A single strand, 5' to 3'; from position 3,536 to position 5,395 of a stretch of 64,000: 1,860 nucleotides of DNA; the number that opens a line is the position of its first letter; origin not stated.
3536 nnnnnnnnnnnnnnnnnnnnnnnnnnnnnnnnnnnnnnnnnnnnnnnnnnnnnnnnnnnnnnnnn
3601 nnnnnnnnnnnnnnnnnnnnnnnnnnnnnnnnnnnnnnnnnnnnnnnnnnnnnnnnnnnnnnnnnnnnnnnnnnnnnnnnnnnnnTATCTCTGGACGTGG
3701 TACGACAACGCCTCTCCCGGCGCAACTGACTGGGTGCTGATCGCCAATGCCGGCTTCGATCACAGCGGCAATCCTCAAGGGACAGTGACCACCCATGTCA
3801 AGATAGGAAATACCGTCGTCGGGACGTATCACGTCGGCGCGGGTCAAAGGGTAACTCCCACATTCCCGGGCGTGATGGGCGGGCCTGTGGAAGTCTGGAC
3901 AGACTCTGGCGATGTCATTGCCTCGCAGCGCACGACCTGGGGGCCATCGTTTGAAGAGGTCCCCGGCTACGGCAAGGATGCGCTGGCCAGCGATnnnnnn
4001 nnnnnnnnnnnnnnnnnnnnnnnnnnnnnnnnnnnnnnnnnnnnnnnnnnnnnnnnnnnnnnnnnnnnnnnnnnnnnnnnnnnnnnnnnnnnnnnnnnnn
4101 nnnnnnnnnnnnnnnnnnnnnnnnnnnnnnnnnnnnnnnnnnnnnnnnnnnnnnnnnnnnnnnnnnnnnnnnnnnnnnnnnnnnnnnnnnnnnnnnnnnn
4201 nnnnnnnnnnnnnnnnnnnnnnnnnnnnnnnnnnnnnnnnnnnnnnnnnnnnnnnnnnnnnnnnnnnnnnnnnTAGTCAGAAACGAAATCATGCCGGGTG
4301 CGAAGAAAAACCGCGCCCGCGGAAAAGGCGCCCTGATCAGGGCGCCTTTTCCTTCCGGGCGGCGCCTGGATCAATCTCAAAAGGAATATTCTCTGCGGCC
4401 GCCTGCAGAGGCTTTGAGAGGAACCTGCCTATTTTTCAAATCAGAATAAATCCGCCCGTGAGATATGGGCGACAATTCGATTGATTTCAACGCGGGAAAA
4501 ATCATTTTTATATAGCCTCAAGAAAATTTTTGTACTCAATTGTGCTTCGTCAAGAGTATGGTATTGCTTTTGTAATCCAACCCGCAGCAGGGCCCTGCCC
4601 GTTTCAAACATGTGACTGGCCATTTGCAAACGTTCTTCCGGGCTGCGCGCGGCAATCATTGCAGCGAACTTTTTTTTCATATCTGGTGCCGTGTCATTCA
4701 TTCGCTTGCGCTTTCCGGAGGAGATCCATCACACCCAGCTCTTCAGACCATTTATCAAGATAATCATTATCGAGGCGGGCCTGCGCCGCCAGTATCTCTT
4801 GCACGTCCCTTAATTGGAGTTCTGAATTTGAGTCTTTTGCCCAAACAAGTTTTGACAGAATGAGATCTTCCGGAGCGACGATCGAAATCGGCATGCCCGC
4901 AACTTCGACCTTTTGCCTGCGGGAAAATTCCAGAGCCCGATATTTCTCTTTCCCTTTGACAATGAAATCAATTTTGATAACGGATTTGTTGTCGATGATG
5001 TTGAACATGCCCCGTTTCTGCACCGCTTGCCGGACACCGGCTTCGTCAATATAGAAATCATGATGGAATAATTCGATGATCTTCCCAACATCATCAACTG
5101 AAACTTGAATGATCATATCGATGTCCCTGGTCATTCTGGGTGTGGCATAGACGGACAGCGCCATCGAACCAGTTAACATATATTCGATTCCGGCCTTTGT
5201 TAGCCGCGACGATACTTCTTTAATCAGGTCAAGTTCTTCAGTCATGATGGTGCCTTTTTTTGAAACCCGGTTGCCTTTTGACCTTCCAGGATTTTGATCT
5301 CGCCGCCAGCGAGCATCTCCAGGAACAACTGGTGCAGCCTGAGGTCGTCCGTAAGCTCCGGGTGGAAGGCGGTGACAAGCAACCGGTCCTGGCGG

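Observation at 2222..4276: Novel ~100-aa secreted repeat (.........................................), first paralog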

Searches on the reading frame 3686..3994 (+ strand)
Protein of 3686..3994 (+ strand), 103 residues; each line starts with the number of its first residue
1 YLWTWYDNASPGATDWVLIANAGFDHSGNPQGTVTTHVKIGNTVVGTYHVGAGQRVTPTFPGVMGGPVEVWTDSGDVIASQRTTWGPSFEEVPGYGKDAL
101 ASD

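Call 39: predict_structure(alignment_id=A3)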
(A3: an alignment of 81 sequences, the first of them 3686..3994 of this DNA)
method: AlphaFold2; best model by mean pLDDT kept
length: 103 residues; sequences in the alignment: 81
mean_pLDDT: 96.4   pTM: 0.86
mean pLDDT of the five models: 96.4, 96.4, 95.1, 93.9, 93.4
residues with pLDDT >= 90: 94; 70-90: 9; 50-70: 0; < 50: 0
segments of 3 or more residues with pLDDT < 50: none
pLDDT, mean of each block of 10 residues (from residue 1): 97 97 97 99 98 99 97 97 96 91 82
secondary structure, 60 per line:
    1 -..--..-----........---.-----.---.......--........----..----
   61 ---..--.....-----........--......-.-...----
elements in order: E13-20 E34-40 E43-50 E68-72 E78-85 E88-93

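Call 41: fold_search(model_id=the predicted structure, library=pdb)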
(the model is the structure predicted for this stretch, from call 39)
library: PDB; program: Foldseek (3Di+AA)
matches with E <= 10: 916; with E <= 0.001: 0
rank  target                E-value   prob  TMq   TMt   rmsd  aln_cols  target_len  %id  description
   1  1qaw_F                3.7e-02  0.95  0.36  0.48   5.0        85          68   15  Regulatory Features of the TRP Operon and the Crystal Structure of the TRP RNA-Binding Attenuation Protein from Bacill (released 1999-04-16)
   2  8r59_0                5.4e-02  0.97  0.38  0.51   5.0        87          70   14  Structure of the Co(II) triggered TRAP (S33HK35H) protein cage (levo form) (released 2024-12-25)
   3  1qaw_A                6.4e-02  0.91  0.36  0.48   5.0        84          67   15  Regulatory Features of the TRP Operon and the Crystal Structure of the TRP RNA-Binding Attenuation Protein from Bacill (released 1999-04-16)
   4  3fg3_D                7.4e-02  0.84  0.38  0.09   5.8       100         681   14  Crystal structure of Delta413-417:GS I805W LOX (released 2009-08-18)
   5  1c9s_G                7.9e-02  0.87  0.36  0.47   5.2        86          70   17  CRYSTAL STRUCTURE OF A COMPLEX OF TRP RNA-BINDING ATTENUATION PROTEIN WITH A 53-BASE SINGLE STRANDED RNA CONTAINING EL (released 1999-09-15)
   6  8pdz_A                8.3e-02  0.98  0.41  0.38   4.7        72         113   14  Recombinant Ena3A L-Type endospore appendages (released 2023-11-08)
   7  3aqd_C                8.3e-02  0.96  0.38  0.53   4.4        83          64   16  Unliganded TRAP (released 2010-12-29)
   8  2ext_B                8.3e-02  0.89  0.36  0.48   5.1        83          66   16  TRAP4 (engineered TRAP) (released 2006-08-01)
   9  2zcz_A                8.7e-02  0.97  0.37  0.48   4.0        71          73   15  Crystal structures and thermostability of mutant TRAP3 A7 (ENGINEERED TRAP) (released 2008-04-29)
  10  3aqd_D                8.7e-02  0.91  0.37  0.51   4.4        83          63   16  Unliganded TRAP (released 2010-12-29)
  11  1qaw_B                8.7e-02  0.87  0.36  0.46   5.0        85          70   16  Regulatory Features of the TRP Operon and the Crystal Structure of the TRP RNA-Binding Attenuation Protein from Bacill (released 1999-04-16)
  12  3fg1_D                8.7e-02  0.82  0.38  0.09   5.8       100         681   14  Crystal structure of Delta413-417:GS LOX (released 2009-08-18)
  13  3fg3_B                8.7e-02  0.69  0.34  0.09   6.1       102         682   13  Crystal structure of Delta413-417:GS I805W LOX (released 2009-08-18)
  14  4css                  8.7e-02  0.28  0.25  0.19   8.2       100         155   13  Crystal structure of FimH in complex with a sulfonamide biphenyl alpha D-mannoside (released 2015-02-25)
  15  3aqd_A                9.2e-02  0.95  0.39  0.53   4.5        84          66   17  Unliganded TRAP (released 2010-12-29)
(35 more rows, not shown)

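Call 43: search_protein_representatives(alignment_id=A3)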
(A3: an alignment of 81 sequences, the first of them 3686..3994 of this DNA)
Query: 81 sequences, 99 profile positions. Proteins with E-value up to 0.001 (for the whole library): 1430; up to 1e-10: 936; up to 1e-30: 573. The best 150 are listed.
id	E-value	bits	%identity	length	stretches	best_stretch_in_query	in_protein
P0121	7.1e-259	853.9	-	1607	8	1-99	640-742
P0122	5.1e-230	761.4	-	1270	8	1-92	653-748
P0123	7.6e-152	510.6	-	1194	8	1-99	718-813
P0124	1.0e-142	481.3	-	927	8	1-98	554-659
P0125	1.3e-142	481.0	-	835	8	2-91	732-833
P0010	4.0e-141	476.2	-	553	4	1-92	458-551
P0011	3.7e-137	463.5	-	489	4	1-98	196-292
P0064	1.3e-136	461.8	-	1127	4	1-98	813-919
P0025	3.2e-136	460.5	-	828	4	1-98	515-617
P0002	5.2e-135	456.6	-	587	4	1-92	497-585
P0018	7.7e-135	456.1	-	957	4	1-98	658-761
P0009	5.0e-134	453.5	-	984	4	1-98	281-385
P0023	2.2e-133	451.4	-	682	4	1-92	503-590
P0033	2.0e-132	448.3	-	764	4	1-98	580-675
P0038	1.0e-131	446.1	-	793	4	1-97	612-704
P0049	7.3e-123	417.6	-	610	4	1-91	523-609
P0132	4.4e-122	415.1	-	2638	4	1-93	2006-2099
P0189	1.3e-105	362.3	-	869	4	1-96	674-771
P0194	2.8e-103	354.8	-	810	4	1-98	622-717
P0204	1.3e-99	343.1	-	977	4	1-96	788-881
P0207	3.3e-98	338.6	-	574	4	1-97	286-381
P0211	3.4e-97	335.3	-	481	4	1-98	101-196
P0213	2.1e-96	332.8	-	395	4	1-96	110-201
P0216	4.9e-96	331.6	-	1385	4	1-95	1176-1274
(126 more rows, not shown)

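Call 44: search_protein_families(library=pfam, alignment_id=A3, max_evalue=1)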
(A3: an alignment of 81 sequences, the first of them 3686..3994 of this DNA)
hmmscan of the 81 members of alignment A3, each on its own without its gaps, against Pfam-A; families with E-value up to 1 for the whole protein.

A. member 1, window:3686-3994:+ (103 aa): 0 families

B. families by the number of members that match (of 81 scanned): 10 families
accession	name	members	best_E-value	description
PF18986.5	DUF5719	4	0.00059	Family of unknown function (DUF5719)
PF03168.19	LEA_2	3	0.027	Late embryogenesis abundant protein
PF07732.21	Cu-oxidase_3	2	0.042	Multicopper oxidase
PF13464.11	RodZ_C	1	0.01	RodZ C-terminal domain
PF17909.6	Htr2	1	0.026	Htr2 transmembrane domain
PF05506.17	PLipase_C_C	1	0.09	Bacterial phospholipase C, C-terminal domain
PF24016.2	DUF7330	1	0.093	Domain of unknown function (DUF7330)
PF01839.29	FG-GAP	1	0.1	FG-GAP repeat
PF09478.16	CBM49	1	0.14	Carbohydrate binding domain CBM49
PF21708.4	Glyco_hydro_59_C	1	0.18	Galactocerebrosidase, C-terminal lectin domain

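Call 46: search_protein_families(library=pfam, proteins=[P0121, P0122, P0132], max_evalue=0.1)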
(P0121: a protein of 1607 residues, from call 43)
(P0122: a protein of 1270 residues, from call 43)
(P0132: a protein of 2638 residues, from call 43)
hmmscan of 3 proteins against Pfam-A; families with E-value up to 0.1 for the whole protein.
P0121 (1607 aa): 6 families
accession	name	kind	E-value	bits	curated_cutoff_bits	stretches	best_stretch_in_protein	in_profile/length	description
PF01510.30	Amidase_2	-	1.8e-17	64.3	26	1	248-404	3-131/131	N-acetylmuramoyl-L-alanine amidase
PF19077.6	Big_13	-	3.3e-12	47.2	27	2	455-514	39-100/102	Bacterial Ig-like domain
PF08329.16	ChitinaseA_N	-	3.4e-07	30.4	21.2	2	444-518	40-111/133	Chitinase A, N-terminal domain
PF00801.26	PKD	-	5.9e-06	26.6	23.5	2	1005-1028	53-76/80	PKD domain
PF09136.16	Glucodextran_B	-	0.0023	18.2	27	0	955-1033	12-81/83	Glucodextranase, domain B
PF17963.7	Big_9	-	0.0086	17.4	23.6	0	436-513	12-89/89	Bacterial Ig domain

P0122 (1270 aa): 1 family
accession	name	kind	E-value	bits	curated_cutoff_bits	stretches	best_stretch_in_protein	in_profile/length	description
PF19077.6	Big_13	-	4.1e-12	46.9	27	2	781-838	40-99/102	Bacterial Ig-like domain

P0132 (2638 aa): 22 families
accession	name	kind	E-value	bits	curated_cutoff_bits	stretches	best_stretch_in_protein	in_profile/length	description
PF19077.6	Big_13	-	2e-30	105.7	27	6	2326-2382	42-102/102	Bacterial Ig-like domain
PF18911.6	PKD_4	-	1.3e-16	60.8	27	1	1100-1171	12-85/85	PKD domain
PF13860.13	FlgD_ig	-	2.9e-12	46.8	27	2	1276-1339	12-76/79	FlgD Ig-like domain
PF00801.26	PKD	-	6.6e-12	45.7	23.5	1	1123-1164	31-74/80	PKD domain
PF07495.19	Y_Y_Y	-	3.7e-11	43.2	26.6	0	1533-1560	29-56/65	Y_Y_Y domain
PF13620.12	CarboxypepD_reg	-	1.7e-10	41.5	32.3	1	1178-1250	1-74/82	Carboxypeptidase regulatory-like domain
PF15418.12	DUF4625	-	8.1e-09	36.3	27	0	1437-1459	103-125/131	Domain of unknown function (DUF4625)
PF13750.12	Big_3_3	-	6.7e-08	32.8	27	0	1535-1575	8-50/157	Bacterial Ig-like domain (group 3)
PF17957.7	Big_7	-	2.2e-07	31.8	24.1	0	2201-2270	1-70/70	Bacterial Ig domain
PF01833.30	TIG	-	7e-06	26.4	20.9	0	2201-2286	1-82/84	IPT/TIG domain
PF18981.6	InlK_D3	-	1.9e-05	25.1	25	0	1440-1465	50-75/75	Internalin K domain (D3/D4)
PF22352.2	K319L-like_PKD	-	0.00034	21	27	0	1527-1563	45-81/84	K319L-like, PKD domain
PF02494.22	HYR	-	0.002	18.8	21.7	0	2165-2196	50-79/81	HYR domain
PF10029.15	DUF2271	-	0.0081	16.3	27.3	0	1426-1466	80-119/136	Predicted periplasmic protein (DUF2271)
PF13754.12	Big_3_4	-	0.013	15.9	27.3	0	1439-1497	33-89/106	Domain of unknown function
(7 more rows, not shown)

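Call 55: search_protein_families(library=pfam, proteins=[P0123, P0124, P0125, P0194, P0204, P0211, P0213, P0216, P0189, P0207], max_evalue=0.1)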
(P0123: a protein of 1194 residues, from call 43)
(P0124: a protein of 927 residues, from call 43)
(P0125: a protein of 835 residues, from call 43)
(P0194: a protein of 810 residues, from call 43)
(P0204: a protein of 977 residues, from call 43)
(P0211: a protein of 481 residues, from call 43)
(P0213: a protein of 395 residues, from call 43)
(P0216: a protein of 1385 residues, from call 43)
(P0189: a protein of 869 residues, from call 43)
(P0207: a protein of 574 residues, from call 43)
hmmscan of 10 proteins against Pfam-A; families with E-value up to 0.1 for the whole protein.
P0123 (1194 aa): 9 families
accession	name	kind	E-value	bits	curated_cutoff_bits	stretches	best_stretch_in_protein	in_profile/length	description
PF01551.29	Peptidase_M23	-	1.8e-14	54.1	28.7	1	68-166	2-91/96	Peptidase family M23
PF15723.11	MqsR_toxin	-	1.9e-07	31.9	26.2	0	811-848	47-83/95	Motility quorum-sensing regulator, toxin of MqsA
PF19765.4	DUF6252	-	2e-07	31.7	27.2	0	838-869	35-66/124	Family of unknown function (DUF6252)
PF07589.16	PEP-CTERM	-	4.7e-06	26.9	20.7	1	1167-1190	1-22/24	PEP-CTERM motif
PF01878.24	EVE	-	0.00036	21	23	0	435-473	8-45/145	EVE domain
PF02333.21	Phytase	-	0.0034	16.9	21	0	339-377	210-248/375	Phytase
PF03168.19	LEA_2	-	0.0035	18.2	25.4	0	840-883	16-59/98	Late embryogenesis abundant protein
PF08724.16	Rep_N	-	0.015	15.5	27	0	903-990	51-137/186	Rep protein catalytic domain like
PF07483.16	W_rich_C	-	0.066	13.7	26.2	0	314-361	23-70/105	Tryptophan-rich Synechocystis species C-terminal domain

P0124 (927 aa): 5 families
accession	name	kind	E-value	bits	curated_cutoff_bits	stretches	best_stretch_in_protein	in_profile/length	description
PF05506.17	PLipase_C_C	-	1.4e-05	26.3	24.4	0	561-617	9-55/80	Bacterial phospholipase C, C-terminal domain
PF13157.11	Enas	-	0.013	16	22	0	65-107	32-75/112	Endospore appendages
PF23968.1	Phage_cement_3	-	0.018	15.3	27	0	479-549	85-155/176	Phage cement protein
PF07233.18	DUF1425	-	0.07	13.5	28.3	0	655-669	40-54/96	Protein of unknown function (DUF1425)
PF11605.14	Vps36_ESCRT-II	-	0.1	13.3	24.1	0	522-538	36-52/92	Vacuolar protein sorting protein 36 Vps36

P0125 (835 aa): 1 family
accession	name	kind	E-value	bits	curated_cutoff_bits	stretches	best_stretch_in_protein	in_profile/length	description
PF05506.17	PLipase_C_C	-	0.058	14.8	24.4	0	130-173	11-54/80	Bacterial phospholipase C, C-terminal domain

P0194 (810 aa): 3 families
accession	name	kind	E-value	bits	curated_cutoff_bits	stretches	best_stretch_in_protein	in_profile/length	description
PF17957.7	Big_7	-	2e-18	67.2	24.1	1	335-402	1-70/70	Bacterial Ig domain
PF02156.21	Glyco_hydro_26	-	1.9e-13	50.9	20.2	1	132-231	138-231/311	Glycosyl hydrolase family 26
PF19077.6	Big_13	-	3.3e-05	24.7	27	1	364-420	40-100/102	Bacterial Ig-like domain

P0204 (977 aa): 1 family
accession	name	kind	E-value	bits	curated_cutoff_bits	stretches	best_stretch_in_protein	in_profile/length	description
PF00082.27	Peptidase_S8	-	1.2e-25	90.9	21.8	2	453-578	146-288/288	Subtilase family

P0211 (481 aa): 8 families
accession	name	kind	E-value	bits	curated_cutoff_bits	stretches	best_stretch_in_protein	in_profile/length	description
PF17957.7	Big_7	-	8.3e-19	68.5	24.1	1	8-75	1-70/70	Bacterial Ig domain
PF19077.6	Big_13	-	1.4e-06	29.1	27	1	26-91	30-98/102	Bacterial Ig-like domain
PF17189.10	Glyco_hydro_30C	-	1.3e-05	25.6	22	0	216-247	33-64/65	Glycosyl hydrolase family 30 beta sandwich domain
PF16967.11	TcfC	-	3.7e-05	23.6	29.4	1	36-86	11-60/68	E-set like domain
PF05506.17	PLipase_C_C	-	0.00012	23.3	24.4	0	75-144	2-66/80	Bacterial phospholipase C, C-terminal domain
PF18986.5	DUF5719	-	0.00052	19.7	26.2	0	306-344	65-104/319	Family of unknown function (DUF5719)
PF04234.18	CopC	-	0.055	14.9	23.3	0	12-74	6-73/92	CopC domain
PF12904.13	Collagen_bind_2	-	0.065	13.5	22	0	45-117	3-65/92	Putative collagen-binding domain of a collagenase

P0213 (395 aa): 2 families
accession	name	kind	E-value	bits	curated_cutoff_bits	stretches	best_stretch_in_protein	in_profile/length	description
PF07233.18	DUF1425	-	0.0086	16.4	28.3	0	102-122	38-58/96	Protein of unknown function (DUF1425)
PF05506.17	PLipase_C_C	-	0.017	16.5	24.4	0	115-157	7-51/80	Bacterial phospholipase C, C-terminal domain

P0216 (1385 aa): 12 families
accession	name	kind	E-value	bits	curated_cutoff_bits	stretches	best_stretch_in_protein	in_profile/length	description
PF19077.6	Big_13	-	2.5e-36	124.7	27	6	202-277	26-102/102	Bacterial Ig-like domain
PF13750.12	Big_3_3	-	5.5e-12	46.1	27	1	838-899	2-59/157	Bacterial Ig-like domain (group 3)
PF12245.14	Big_3_2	-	6.1e-12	46.2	23.3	1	715-781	52-121/122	Bacterial Ig-like domain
PF17957.7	Big_7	-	1.9e-09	38.5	24.1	1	280-352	1-70/70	Bacterial Ig domain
PF24421.1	Ig_J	-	1.8e-07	31.7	29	0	842-875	67-100/104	Tip attachment protein J, Ig-like domain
PF00801.26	PKD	-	4.1e-07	30.3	23.5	0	155-176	53-74/80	PKD domain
PF24893.1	DUF7743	-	1.5e-06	28.3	27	0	779-878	1-99/120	Domain of unknown function (DUF7743)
PF02494.22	HYR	-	3e-05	24.7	21.7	0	218-275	21-79/81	HYR domain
PF07495.19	Y_Y_Y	-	0.00026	21.2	26.6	0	151-176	30-55/65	Y_Y_Y domain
PF01833.30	TIG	-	0.0004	20.7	20.9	0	311-368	28-81/84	IPT/TIG domain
PF10604.15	Polyketide_cyc2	-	0.013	16.3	27.4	1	121-185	48-110/142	Polyketide cyclase / dehydrase and lipid transport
PF09136.16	Glucodextran_B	-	0.018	15.4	27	0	283-365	4-76/83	Glucodextranase, domain B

P0189 (869 aa): 7 families
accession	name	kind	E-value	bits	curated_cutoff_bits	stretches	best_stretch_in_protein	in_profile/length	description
PF05547.17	Peptidase_M6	-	4e-11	43.1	22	1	74-235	127-293/294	Immune inhibitor A peptidase M6, catalytic domain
PF05506.17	PLipase_C_C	-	1.1e-05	26.7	24.4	0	590-628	15-53/80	Bacterial phospholipase C, C-terminal domain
PF13202.12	EF-hand_5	-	0.014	15.3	25.9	1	88-106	5-23/25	EF hand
PF18986.5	DUF5719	-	0.014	15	26.2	1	778-835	53-115/319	Family of unknown function (DUF5719)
PF00036.39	EF-hand_1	-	0.026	14.5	25.4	1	88-106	6-24/29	EF hand domain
PF13405.12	EF-hand_6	-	0.055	13.7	25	0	88-104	6-22/30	EF-hand domain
PF07233.18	DUF1425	-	0.092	13.1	28.3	0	673-682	45-54/96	Protein of unknown function (DUF1425)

P0207 (574 aa): 5 families
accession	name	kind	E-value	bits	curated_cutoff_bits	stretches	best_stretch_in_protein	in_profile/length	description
PF00963.24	Cohesin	-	0.00011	22.8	24.1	1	51-181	11-138/139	Cohesin domain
PF08840.17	BAAT_C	-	0.00047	20.7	20.9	0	221-282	19-80/210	BAAT / Acyl-CoA thioester hydrolase C terminal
PF17547.7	DUF5462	-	0.009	15.9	25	0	535-566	25-56/157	Family of unknown function (DUF5462)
PF16855.10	Soc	-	0.06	14.3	27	0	540-568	30-58/74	Small outer capsid protein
PF07617.17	DUF1579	-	0.08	13.3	25.2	0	184-211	72-99/155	Protein of unknown function (DUF1579)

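Call 56: list_cluster_members(proteins=[P0121, P0122, P0123, P0124, P0125, P0194, P0204, P0211, P0189, P0207])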
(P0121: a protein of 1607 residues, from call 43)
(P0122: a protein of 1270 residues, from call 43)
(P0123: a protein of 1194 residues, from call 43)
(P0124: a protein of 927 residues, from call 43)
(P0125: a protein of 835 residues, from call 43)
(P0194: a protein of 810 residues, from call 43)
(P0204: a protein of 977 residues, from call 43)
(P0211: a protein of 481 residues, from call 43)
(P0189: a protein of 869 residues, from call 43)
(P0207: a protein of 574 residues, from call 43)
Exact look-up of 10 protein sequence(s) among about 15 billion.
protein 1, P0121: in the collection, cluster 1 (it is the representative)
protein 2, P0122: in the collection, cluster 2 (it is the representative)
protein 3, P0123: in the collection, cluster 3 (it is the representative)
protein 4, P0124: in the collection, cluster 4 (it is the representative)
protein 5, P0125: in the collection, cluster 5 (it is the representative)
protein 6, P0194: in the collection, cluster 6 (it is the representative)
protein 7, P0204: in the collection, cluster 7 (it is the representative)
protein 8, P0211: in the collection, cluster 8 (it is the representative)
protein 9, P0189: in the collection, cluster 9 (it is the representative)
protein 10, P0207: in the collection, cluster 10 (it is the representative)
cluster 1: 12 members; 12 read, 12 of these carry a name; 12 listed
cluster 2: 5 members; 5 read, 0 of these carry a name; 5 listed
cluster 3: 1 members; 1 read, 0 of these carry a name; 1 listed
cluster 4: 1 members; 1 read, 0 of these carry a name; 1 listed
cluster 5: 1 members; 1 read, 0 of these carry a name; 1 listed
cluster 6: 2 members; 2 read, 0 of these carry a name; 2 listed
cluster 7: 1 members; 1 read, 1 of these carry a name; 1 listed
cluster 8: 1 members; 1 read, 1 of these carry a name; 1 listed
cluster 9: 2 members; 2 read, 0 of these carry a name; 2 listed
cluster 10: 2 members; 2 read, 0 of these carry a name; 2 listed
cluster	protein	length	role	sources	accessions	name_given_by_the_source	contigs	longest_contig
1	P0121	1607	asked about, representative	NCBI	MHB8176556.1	MAG: N-acetylmuramoyl-L-alanine amidase, partial [Thermoleophilia bacterium]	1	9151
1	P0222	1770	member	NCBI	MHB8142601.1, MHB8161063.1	MAG: N-acetylmuramoyl-L-alanine amidase [Thermoleophilia bacterium]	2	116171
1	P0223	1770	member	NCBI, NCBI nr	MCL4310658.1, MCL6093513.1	MAG: N-acetylmuramoyl-L-alanine amidase [Actinobacteria bacterium] | N-acetylmuramoyl-L-alanine amidase [Actinomycetota bacterium]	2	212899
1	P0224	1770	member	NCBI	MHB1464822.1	MAG: N-acetylmuramoyl-L-alanine amidase [Thermoleophilia bacterium]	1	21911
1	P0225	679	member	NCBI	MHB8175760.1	MAG: N-acetylmuramoyl-L-alanine amidase, partial [Thermoleophilia bacterium]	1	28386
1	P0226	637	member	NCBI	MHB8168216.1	MAG: SpoIID/LytB domain-containing protein, partial [Thermoleophilia bacterium]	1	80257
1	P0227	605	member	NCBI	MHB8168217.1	MAG: N-acetylmuramoyl-L-alanine amidase, partial [Thermoleophilia bacterium]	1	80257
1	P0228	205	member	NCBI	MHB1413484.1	MAG: SpoIID/LytB domain-containing protein, partial [Thermoleophilia bacterium]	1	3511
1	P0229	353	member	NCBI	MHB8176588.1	MAG: SpoIID/LytB domain-containing protein, partial [Thermoleophilia bacterium]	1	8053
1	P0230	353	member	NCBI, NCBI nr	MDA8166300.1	MAG: hypothetical protein M0Z32_00880, partial [Actinomycetota bacterium] | hypothetical protein [Actinomycetota bacterium]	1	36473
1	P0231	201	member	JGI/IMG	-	SpoIID/LytB domain protein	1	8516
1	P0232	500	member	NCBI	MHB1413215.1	MAG: N-acetylmuramoyl-L-alanine amidase, partial [Thermoleophilia bacterium]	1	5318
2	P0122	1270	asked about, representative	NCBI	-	-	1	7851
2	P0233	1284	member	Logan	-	-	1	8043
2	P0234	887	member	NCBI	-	-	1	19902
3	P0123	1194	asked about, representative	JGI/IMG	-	-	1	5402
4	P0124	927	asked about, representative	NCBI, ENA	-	-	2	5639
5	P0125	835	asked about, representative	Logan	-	-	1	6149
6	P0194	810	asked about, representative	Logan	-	-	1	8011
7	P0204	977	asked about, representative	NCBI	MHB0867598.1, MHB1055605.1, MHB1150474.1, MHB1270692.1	MAG: S8 family serine peptidase [Thermoleophilia bacterium]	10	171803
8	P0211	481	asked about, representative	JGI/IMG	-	hypothetical protein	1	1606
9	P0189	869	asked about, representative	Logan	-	-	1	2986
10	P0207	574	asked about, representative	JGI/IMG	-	-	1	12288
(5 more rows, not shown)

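Call 57: search_protein_families(library=pfam, proteins=[P0222], max_evalue=0.001)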
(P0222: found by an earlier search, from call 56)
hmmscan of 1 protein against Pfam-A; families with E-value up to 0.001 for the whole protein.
P0222 (1770 aa): 5 families
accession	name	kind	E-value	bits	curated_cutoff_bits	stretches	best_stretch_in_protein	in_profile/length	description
PF01510.30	Amidase_2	-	2.1e-17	64.1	26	1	248-404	3-131/131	N-acetylmuramoyl-L-alanine amidase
PF19077.6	Big_13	-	8.3e-12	45.9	27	2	455-514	39-100/102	Bacterial Ig-like domain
PF08486.15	SpoIID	-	8.8e-11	42.7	23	1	1573-1671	4-97/97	Stage II sporulation protein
PF08329.16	ChitinaseA_N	-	9.3e-07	29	21.2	0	444-518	40-111/133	Chitinase A, N-terminal domain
PF00801.26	PKD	-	0.00042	20.7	23.5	0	1005-1028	53-76/80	PKD domain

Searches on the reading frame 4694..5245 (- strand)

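Call 35: search_protein_families(library=pfam, proteins=[window:4694-5245:-], max_evalue=0.01)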
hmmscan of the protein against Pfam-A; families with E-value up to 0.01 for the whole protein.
window:4694-5245:- (183 aa): 4 families
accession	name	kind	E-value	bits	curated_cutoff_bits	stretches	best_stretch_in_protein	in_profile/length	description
PF19502.5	DUF6036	-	3.2e-05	24.2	23.6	1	9-165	8-131/164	Nucleotidyltransferase of unknown function (DUF6036)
PF09970.15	DUF2204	-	4.3e-05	23.7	20.3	1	7-166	4-163/181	Nucleotidyl transferase of unknown function (DUF2204)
PF08843.17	AbiEii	-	0.00079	19.9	22.5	1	22-137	15-150/238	Nucleotidyl transferase AbiEii toxin, Type IV TA system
PF10706.15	Aminoglyc_resit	-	0.0073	16.9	21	1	8-84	2-81/149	Aminoglycoside-2''-adenylyltransferase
